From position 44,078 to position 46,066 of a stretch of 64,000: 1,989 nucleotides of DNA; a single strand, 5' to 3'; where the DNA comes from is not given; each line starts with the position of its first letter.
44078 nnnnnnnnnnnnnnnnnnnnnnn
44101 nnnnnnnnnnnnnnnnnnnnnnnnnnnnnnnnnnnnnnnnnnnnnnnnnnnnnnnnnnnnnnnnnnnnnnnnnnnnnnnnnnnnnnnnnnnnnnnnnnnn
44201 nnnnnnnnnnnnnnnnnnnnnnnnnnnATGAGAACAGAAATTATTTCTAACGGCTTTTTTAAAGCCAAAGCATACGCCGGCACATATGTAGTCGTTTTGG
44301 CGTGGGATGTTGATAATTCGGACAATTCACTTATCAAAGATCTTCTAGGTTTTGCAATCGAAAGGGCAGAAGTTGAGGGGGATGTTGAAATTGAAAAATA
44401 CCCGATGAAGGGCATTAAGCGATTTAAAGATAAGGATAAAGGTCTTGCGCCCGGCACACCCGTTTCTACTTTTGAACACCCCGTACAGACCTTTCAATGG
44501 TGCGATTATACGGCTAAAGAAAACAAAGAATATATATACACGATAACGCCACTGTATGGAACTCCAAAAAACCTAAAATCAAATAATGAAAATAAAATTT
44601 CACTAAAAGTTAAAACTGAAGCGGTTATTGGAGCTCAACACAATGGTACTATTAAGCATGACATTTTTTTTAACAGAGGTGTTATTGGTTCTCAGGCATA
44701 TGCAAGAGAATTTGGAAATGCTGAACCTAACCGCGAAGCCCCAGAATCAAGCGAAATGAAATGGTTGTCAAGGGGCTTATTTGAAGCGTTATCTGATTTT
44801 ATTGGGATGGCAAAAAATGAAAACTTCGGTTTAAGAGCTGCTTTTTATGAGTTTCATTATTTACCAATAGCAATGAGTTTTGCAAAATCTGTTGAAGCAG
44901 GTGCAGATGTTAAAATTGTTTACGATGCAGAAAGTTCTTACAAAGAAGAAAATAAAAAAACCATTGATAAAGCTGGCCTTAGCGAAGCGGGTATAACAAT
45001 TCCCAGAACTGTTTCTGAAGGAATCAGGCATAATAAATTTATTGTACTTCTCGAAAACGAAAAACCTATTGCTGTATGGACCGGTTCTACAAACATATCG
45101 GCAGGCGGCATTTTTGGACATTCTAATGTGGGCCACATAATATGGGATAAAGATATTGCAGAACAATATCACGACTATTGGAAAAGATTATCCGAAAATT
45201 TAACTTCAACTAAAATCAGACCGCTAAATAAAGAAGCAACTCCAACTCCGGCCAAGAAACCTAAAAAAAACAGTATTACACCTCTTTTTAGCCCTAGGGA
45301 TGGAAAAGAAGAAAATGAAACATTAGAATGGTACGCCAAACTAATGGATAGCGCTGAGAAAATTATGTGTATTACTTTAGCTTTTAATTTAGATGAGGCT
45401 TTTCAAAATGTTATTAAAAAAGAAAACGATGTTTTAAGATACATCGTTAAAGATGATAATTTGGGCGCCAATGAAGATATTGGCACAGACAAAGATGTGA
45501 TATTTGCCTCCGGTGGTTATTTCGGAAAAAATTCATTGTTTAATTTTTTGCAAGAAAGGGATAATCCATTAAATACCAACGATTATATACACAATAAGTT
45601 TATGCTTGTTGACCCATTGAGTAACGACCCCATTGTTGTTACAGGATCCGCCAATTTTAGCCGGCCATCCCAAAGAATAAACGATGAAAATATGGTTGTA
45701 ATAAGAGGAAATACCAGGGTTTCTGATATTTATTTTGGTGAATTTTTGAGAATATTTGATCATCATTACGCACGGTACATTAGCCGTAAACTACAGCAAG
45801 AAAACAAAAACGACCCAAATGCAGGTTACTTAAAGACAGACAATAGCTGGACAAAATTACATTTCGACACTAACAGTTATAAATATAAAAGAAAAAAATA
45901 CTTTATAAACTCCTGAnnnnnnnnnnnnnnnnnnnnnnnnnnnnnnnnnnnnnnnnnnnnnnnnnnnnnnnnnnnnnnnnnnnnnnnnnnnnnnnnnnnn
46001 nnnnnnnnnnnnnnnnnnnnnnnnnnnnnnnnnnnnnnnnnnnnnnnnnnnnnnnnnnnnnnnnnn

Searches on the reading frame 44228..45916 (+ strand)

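Call 7: search_protein_families(library=pfam, proteins=[window:44228-45916:+], max_evalue=0.01)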
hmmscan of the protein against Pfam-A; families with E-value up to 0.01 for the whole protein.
window:44228-45916:+ (562 aa): 2 families
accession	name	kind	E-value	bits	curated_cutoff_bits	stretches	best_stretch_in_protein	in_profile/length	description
PF13091.12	PLDc_2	-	1.4e-17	64.2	27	2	450-499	77-121/132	PLD-like domain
PF09565.16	RE_NgoFVII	-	0.0047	16.7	23.8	0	256-329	82-156/162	NgoFVII restriction endonuclease N-terminal PLD domain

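Call 103: search_protein_families(library=padloc, proteins=[window:44228-45916:+], max_evalue=0.001)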
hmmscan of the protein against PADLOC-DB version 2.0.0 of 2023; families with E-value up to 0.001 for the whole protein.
window:44228-45916:+ (562 aa): 3 families
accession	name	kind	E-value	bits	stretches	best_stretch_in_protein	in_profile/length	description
PDLC02614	DrmC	-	6.2e-07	27.3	1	179-321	14-150/153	DrmC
PDLC03829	ZacB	-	1.1e-05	22.5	0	451-513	294-357/586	-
PDLC02707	PbeA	-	0.00013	18.7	0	448-497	131-180/672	PbeA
